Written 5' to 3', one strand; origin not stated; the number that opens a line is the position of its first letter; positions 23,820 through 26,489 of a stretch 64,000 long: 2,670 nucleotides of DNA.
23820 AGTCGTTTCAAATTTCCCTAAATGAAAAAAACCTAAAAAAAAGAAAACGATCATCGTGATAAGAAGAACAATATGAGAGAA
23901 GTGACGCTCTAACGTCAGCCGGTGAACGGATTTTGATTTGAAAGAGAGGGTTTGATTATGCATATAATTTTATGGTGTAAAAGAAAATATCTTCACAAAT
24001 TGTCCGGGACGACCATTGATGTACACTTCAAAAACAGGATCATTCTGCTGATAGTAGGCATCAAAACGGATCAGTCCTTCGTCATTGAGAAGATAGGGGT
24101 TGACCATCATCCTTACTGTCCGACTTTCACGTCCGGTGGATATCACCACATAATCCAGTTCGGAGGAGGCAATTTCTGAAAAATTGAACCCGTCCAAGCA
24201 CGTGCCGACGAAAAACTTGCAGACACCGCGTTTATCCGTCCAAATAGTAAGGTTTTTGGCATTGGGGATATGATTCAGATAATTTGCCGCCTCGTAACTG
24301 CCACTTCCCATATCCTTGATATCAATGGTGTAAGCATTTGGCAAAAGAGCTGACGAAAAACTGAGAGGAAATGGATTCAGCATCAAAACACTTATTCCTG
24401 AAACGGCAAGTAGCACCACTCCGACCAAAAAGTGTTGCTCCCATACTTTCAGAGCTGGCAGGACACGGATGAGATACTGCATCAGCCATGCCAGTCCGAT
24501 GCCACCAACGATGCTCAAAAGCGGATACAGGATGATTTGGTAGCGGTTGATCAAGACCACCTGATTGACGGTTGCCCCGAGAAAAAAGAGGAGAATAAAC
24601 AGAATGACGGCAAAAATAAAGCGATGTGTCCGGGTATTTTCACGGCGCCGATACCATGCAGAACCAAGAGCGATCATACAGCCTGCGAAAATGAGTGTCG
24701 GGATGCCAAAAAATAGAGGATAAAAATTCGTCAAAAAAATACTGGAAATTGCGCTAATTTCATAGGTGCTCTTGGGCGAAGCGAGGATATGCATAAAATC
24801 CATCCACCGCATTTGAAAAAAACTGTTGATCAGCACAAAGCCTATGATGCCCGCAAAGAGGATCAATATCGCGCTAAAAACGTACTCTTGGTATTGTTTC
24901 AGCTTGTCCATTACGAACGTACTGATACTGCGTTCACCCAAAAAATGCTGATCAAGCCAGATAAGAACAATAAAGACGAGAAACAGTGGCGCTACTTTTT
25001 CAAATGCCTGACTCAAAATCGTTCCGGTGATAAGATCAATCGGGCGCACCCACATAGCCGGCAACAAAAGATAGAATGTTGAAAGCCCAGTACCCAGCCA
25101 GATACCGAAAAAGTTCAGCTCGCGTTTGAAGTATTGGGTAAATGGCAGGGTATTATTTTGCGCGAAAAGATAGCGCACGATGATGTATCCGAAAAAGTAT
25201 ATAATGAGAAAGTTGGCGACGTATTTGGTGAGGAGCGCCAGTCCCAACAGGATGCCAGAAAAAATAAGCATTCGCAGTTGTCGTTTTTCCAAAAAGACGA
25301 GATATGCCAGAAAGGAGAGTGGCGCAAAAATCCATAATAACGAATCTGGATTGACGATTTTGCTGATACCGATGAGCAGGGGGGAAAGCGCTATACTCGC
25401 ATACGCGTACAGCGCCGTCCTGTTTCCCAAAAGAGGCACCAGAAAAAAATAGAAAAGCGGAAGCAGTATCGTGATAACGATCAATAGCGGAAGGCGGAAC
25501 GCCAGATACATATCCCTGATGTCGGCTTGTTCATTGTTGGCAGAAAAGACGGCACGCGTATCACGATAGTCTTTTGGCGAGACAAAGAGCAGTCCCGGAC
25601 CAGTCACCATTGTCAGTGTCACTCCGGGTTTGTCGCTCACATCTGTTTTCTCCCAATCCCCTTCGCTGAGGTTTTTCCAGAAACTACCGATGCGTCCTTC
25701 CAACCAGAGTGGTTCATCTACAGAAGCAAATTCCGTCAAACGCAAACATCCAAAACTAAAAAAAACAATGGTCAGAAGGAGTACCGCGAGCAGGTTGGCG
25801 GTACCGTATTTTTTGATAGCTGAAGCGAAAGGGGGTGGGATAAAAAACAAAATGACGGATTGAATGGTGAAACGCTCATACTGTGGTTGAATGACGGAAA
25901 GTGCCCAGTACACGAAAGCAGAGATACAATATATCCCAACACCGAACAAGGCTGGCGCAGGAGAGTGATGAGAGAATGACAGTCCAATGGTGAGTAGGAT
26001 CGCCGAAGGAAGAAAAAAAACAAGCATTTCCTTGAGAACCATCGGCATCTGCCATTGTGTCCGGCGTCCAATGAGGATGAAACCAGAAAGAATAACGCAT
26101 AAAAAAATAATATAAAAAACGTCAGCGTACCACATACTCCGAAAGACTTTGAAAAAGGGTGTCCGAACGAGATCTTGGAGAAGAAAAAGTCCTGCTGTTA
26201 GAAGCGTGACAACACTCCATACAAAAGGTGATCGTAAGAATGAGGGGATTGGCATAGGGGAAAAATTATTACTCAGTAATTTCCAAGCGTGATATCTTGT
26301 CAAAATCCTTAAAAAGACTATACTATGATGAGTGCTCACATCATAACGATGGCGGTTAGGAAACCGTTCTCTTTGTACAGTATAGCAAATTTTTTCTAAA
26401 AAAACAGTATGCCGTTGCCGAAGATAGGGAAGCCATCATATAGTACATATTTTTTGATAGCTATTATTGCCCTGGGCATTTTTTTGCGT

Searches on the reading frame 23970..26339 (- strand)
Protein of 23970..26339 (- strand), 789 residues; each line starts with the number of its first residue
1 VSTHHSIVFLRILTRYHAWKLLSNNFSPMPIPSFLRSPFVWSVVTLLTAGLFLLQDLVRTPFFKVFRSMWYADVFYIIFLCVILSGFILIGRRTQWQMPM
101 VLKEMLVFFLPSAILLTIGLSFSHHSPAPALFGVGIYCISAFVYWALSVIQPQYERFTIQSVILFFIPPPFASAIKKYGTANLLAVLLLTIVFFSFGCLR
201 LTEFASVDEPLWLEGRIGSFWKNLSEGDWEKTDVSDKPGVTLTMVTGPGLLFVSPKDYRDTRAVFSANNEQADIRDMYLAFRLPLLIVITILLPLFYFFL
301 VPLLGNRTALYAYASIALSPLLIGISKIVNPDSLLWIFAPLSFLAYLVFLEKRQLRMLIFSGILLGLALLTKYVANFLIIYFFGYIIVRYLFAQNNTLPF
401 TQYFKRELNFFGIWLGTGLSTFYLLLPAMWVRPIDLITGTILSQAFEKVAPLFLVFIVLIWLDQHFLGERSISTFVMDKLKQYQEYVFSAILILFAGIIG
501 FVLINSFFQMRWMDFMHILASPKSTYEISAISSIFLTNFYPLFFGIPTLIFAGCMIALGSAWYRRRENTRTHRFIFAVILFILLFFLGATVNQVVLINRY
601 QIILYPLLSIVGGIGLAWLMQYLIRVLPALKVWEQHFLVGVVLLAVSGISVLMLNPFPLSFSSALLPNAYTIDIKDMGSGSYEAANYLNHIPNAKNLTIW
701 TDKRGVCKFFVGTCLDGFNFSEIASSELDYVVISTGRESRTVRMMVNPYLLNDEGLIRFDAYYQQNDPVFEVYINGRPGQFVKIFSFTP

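Call 3: search_protein_families(library=pfam, proteins=[window:23970-26339:-], max_evalue=1)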
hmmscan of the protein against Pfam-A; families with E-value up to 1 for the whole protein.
window:23970-26339:- (789 aa): 3 families
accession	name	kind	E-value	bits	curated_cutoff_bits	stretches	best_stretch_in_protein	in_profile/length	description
PF13231.12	PMT_2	-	9.7e-12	45.8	26.1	1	279-389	22-132/160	Dolichyl-phosphate-mannose-protein mannosyltransferase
PF02366.24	PMT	-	3.5e-10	40.3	22.7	1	271-412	74-215/245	Dolichyl-phosphate-mannose-protein mannosyltransferase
PF17428.7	DUF5412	-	0.61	10.4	25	1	486-530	5-52/118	Family of unknown function (DUF5412)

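Call 4: search_protein_families(library=ncbifam, proteins=[window:23970-26339:-], max_evalue=1)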
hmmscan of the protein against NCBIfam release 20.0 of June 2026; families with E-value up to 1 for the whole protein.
window:23970-26339:- (789 aa): 1 family
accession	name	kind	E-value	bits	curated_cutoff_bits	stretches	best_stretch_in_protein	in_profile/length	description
TIGR03663.1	TIGR03663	subfamily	0.015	14.3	126.25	1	281-656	73-376/435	flippase activity-associated protein Agl23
